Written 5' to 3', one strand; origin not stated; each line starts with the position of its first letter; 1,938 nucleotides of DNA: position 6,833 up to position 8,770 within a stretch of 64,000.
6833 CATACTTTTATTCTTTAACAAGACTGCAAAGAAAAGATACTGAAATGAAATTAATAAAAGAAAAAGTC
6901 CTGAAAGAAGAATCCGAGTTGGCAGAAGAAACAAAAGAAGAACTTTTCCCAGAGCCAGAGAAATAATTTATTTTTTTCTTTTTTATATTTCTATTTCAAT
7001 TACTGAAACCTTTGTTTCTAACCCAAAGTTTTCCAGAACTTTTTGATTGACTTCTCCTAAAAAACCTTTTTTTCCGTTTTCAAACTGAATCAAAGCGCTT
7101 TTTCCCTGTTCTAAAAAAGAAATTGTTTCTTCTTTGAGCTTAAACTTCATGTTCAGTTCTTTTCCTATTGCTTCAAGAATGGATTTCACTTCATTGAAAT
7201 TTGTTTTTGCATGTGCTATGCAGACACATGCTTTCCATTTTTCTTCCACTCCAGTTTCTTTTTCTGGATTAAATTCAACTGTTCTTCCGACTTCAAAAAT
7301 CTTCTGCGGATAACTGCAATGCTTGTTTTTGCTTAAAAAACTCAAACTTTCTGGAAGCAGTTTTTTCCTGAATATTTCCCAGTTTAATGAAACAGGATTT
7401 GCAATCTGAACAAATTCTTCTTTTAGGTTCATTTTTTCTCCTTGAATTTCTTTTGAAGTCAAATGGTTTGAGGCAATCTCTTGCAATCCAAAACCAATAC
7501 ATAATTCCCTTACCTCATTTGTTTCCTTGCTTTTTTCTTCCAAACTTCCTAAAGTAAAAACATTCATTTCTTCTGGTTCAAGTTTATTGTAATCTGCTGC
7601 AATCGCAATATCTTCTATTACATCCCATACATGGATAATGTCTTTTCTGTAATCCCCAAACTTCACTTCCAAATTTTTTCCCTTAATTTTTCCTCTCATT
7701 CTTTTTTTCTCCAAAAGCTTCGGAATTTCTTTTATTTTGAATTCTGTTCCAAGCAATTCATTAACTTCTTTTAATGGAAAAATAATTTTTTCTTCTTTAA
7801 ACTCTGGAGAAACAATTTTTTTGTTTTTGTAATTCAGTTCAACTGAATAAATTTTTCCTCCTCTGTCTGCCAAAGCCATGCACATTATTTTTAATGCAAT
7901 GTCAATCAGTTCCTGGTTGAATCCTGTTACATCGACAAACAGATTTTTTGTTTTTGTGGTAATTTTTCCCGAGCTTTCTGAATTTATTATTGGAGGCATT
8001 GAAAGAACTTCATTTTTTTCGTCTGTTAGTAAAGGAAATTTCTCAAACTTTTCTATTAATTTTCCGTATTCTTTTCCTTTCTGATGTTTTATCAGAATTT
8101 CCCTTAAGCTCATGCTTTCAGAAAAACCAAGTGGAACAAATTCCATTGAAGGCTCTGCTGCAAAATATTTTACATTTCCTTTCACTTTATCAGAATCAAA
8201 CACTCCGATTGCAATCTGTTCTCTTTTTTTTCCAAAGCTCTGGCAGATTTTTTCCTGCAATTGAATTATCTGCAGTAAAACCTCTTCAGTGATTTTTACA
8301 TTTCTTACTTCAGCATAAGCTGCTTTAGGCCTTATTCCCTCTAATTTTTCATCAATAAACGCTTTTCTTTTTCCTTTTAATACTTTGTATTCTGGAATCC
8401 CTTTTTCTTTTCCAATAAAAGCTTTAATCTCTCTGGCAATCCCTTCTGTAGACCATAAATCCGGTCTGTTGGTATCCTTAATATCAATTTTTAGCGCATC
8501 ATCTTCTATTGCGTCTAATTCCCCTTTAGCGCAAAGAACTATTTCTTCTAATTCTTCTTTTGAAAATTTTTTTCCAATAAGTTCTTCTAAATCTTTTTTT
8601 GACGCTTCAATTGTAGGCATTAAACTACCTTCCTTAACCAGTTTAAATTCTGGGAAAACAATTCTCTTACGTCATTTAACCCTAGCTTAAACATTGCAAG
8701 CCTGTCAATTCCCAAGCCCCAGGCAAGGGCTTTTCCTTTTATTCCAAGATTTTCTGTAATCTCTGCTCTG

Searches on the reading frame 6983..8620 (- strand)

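Call 44: search_protein_families(library=pfam, proteins=[window:6983-8620:-], max_evalue=0.00001)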
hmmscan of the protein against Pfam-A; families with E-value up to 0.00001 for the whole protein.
window:6983-8620:- (545 aa): 4 families
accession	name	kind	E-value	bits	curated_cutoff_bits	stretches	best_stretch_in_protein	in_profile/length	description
PF17759.6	tRNA_synthFbeta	-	1.1e-34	120.3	22.4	1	357-544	12-213/214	Phenylalanyl tRNA synthetase beta chain CLM domain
PF03484.21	B5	-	3.2e-14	53.3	28.6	1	281-344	3-67/67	tRNA synthetase B5 domain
PF18262.7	PhetRS_B1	-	2.3e-09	37.8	26.8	1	1-71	1-83/83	Phe-tRNA synthetase beta subunit B1 domain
PF03483.22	B3_4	-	5.6e-08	33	29.3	1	131-239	51-132/174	B3/4 domain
